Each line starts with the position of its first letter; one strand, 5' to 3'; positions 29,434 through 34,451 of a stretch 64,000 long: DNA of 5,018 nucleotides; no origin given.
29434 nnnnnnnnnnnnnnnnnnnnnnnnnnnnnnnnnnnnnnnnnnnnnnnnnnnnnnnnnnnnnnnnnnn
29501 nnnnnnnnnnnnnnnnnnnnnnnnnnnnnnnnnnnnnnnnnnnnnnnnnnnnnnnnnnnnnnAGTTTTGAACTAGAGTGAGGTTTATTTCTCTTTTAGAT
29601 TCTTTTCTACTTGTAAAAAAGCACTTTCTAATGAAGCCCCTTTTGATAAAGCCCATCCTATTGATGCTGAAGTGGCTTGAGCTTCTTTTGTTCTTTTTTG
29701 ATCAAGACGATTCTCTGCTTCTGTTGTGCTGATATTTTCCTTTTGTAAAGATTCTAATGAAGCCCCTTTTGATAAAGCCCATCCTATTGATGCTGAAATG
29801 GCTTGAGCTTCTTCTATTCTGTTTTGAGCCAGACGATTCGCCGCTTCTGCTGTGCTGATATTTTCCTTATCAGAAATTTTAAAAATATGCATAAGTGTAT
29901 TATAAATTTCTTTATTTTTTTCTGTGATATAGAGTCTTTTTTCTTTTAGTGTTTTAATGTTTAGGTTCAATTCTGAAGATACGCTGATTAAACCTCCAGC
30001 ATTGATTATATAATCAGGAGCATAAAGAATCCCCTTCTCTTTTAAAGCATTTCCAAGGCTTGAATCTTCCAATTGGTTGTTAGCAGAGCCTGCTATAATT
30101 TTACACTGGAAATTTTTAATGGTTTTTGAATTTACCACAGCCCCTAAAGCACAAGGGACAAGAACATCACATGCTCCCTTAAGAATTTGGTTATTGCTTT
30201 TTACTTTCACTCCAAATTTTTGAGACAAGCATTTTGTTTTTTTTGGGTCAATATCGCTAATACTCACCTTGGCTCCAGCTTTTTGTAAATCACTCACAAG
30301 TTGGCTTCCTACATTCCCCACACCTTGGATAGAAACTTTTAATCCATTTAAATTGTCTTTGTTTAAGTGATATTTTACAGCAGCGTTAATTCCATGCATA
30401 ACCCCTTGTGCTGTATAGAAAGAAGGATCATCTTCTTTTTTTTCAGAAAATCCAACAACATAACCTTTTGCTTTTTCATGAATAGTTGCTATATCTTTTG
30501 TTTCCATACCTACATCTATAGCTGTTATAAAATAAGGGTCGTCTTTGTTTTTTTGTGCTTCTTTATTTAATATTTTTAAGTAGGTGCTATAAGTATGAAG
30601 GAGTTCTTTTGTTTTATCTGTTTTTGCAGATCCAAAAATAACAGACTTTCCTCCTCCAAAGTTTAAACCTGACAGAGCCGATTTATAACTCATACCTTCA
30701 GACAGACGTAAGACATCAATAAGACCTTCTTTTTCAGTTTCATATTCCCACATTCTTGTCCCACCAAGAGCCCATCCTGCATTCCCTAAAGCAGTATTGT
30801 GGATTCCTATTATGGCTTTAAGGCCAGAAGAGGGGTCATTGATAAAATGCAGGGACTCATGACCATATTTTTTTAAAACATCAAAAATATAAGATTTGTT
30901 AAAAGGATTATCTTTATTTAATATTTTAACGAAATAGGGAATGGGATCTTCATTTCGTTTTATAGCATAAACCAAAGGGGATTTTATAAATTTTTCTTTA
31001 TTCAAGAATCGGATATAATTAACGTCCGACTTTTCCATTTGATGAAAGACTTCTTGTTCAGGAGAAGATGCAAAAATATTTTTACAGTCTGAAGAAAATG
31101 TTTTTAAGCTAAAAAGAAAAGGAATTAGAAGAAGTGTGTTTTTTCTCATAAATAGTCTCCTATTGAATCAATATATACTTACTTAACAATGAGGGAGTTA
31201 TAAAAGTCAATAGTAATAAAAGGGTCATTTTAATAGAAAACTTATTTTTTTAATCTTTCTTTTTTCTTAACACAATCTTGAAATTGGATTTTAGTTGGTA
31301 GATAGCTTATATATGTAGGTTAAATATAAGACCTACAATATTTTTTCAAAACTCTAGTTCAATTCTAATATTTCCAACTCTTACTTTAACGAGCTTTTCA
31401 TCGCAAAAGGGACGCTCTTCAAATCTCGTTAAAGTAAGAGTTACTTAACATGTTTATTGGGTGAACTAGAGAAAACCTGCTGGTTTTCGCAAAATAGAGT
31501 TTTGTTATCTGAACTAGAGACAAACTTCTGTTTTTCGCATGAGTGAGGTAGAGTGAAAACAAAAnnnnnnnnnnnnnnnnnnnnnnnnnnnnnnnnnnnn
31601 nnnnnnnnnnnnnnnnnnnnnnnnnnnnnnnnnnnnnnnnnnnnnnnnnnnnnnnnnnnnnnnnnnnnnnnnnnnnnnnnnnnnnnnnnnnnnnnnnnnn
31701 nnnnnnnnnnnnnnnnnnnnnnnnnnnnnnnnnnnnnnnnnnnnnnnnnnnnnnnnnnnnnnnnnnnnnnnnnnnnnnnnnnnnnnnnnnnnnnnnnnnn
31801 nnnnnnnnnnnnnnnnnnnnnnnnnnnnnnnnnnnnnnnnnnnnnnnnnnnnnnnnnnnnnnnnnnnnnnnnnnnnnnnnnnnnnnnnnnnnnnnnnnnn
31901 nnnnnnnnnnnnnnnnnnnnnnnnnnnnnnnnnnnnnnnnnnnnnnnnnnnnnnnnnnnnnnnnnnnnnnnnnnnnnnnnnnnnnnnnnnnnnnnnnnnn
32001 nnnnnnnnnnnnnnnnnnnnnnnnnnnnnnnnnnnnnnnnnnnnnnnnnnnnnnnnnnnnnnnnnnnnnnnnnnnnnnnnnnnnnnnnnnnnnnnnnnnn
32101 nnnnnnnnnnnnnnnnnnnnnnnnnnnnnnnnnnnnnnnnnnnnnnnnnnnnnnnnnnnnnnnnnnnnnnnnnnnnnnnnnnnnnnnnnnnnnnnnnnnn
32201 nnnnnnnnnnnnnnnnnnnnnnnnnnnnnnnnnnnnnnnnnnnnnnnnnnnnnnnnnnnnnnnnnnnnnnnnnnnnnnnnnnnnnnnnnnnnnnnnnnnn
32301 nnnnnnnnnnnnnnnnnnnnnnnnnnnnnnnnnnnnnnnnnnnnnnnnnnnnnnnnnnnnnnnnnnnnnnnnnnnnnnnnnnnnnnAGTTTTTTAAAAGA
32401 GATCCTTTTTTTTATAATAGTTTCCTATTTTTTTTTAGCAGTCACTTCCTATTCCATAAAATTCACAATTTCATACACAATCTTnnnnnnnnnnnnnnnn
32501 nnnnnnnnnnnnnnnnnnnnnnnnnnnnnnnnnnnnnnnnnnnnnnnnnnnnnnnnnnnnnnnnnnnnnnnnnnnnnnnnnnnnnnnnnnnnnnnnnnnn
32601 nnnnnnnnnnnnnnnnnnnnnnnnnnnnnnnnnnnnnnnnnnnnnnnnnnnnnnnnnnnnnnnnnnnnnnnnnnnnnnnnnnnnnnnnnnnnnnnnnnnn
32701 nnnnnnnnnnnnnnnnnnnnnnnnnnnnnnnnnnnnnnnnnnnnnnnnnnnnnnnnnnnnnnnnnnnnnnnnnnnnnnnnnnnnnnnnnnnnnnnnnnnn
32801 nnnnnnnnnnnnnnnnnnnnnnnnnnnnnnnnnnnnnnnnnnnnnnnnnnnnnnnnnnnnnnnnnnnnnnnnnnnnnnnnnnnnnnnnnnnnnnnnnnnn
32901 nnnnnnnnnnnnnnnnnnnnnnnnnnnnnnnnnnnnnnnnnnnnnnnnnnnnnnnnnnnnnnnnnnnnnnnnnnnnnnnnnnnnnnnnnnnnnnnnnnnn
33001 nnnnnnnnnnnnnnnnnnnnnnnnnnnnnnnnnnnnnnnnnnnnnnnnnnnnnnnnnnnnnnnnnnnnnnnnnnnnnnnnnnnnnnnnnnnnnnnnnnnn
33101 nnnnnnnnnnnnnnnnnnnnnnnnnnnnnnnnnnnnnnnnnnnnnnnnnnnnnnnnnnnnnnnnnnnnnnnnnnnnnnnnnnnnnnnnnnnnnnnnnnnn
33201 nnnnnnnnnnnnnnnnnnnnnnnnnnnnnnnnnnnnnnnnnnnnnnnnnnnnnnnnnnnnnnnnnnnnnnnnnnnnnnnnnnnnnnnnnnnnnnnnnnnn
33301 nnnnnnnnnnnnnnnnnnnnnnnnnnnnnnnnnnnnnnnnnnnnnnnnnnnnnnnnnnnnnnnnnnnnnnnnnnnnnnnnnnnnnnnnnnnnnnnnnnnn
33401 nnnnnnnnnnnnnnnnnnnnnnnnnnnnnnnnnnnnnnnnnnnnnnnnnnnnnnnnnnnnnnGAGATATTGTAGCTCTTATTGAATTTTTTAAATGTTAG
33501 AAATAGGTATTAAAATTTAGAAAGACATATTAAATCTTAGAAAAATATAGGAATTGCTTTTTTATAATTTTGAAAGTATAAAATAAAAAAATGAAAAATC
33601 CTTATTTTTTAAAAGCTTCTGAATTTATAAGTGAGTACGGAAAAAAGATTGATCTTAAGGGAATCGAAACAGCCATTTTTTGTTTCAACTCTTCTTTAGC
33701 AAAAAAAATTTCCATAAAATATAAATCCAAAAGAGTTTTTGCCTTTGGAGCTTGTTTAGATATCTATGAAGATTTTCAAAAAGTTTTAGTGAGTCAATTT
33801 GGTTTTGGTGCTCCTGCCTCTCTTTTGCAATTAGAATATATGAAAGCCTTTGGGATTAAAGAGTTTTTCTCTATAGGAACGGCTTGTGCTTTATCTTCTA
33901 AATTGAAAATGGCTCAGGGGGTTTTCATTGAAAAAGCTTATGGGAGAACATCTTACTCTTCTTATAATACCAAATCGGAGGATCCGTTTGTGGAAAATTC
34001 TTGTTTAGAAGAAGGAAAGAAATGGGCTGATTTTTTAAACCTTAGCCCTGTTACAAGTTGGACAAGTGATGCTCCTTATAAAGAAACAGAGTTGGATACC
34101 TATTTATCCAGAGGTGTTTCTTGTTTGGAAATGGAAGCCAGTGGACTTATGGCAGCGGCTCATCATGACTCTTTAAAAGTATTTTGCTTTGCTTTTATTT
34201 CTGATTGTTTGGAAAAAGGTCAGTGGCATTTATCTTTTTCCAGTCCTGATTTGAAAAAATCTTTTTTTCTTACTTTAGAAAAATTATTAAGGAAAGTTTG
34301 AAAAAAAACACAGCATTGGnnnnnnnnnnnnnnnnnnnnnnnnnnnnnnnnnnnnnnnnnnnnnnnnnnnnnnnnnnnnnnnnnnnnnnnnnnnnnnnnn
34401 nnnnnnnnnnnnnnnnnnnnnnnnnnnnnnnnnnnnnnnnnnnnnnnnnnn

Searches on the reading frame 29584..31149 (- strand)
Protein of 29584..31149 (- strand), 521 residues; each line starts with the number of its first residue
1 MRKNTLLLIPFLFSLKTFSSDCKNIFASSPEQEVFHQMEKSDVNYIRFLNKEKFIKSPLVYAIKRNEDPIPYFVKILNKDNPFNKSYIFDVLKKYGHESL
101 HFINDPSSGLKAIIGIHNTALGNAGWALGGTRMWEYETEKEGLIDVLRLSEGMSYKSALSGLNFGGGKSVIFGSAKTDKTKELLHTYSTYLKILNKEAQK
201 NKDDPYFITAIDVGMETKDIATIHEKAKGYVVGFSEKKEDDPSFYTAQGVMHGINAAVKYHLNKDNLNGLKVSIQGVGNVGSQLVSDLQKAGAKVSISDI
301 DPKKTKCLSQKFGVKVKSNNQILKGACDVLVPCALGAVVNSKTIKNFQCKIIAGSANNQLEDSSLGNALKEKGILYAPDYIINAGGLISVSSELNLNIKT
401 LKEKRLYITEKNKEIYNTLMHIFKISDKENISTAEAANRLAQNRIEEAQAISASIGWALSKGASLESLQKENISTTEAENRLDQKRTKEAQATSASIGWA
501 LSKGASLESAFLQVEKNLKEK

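Call 15: search_protein_families(library=pfam, proteins=[window:29584-31149:-])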
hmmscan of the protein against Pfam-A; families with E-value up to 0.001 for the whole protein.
window:29584-31149:- (521 aa): 5 families
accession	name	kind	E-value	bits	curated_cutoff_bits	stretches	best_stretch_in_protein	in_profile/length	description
PF00208.27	ELFV_dehydrog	-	1.2e-21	78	23.4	2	313-449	98-237/241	Glutamate/Leucine/Phenylalanine/Valine dehydrogenase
PF02812.23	ELFV_dehydrog_N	-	5.4e-20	71.9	25.3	1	105-226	9-126/129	Glu/Leu/Phe/Val dehydrogenase, dimerisation domain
PF03807.23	F420_oxidored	-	6.2e-06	27.2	21.6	1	272-331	2-64/94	NADP oxidoreductase coenzyme F420-dependent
PF02826.25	2-Hacid_dh_C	-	8.8e-05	22.4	25.1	1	261-331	28-96/178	D-isomer specific 2-hydroxyacid dehydrogenase, NAD binding domain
PF03446.21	NAD_binding_2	-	0.00044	20.7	21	0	272-331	2-60/161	NAD binding domain of 6-phosphogluconate dehydrogenase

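Call 58: find_homologous_proteins(query=window:29584-31149:-, max_evalue=1e-80)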
Query window:29584-31149:- (521 aa): 709 proteins with E <= 1e-80 among 8000 candidates; the best 120 are listed.
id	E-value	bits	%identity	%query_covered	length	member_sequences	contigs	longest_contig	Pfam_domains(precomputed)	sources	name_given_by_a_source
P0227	0.0e+0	1143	100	100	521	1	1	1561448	PF02812.24,PF00208.28,PF03807.24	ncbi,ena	-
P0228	1.1e-174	600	56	97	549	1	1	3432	PF02812.24,PF00208.28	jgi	-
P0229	2.0e-137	477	51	86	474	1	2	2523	PF02812.24,PF02826.26,PF00208.28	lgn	-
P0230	5.3e-129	449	52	82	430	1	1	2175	PF02812.24,PF00208.28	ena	-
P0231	1.6e-127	444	52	84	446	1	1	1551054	PF02812.24,PF03446.22,PF00208.28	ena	-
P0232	1.7e-127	444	47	88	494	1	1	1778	PF02812.24,PF02826.26,PF00208.28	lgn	-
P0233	1.7e-126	441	52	82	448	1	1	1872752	PF02812.24,PF00208.28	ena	-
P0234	4.3e-123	430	49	85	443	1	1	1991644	PF02812.24,PF00208.28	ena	-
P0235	3.0e-122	427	49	84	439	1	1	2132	PF02812.24,PF00208.28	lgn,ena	-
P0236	5.1e-121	423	51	82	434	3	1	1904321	PF02812.24,PF00208.28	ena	-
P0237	4.5e-117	410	48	84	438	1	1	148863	PF02812.24,PF00208.28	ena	-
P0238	3.3e-116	407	54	70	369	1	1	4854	PF02812.24,PF03446.22,PF02826.26,PF00208.28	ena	-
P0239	5.5e-112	393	44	83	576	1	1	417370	PF02812.24,PF00208.28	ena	-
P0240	9.1e-112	392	48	83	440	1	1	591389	PF02812.24,PF00208.28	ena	-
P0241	1.1e-96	343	50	69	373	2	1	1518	PF02812.24,PF00208.28,PF03807.24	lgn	-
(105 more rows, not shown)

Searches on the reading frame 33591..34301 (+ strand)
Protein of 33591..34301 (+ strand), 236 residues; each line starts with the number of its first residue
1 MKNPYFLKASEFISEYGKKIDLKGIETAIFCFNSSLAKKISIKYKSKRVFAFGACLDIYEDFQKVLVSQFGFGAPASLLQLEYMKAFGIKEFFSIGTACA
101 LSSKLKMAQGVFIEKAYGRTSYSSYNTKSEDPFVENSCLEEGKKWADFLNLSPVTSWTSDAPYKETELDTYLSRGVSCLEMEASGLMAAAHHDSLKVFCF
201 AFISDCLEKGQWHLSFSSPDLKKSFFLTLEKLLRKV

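Call 21: search_protein_families(library=ncbifam, max_evalue=1e-10, proteins=[window:33591-34301:+])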
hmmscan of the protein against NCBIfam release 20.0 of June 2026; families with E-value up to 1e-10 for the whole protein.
window:33591-34301:+ (236 aa): 0 families

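Call 38: search_protein_families(library=pfam, max_evalue=0.01, proteins=[window:33591-34301:+])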
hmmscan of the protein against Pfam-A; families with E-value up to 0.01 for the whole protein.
window:33591-34301:+ (236 aa): 1 family
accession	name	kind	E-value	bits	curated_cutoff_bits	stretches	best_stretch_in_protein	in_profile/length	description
PF01048.26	PNP_UDP_1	-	2.3e-12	47.3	25.1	1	61-207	40-200/233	Phosphorylase superfamily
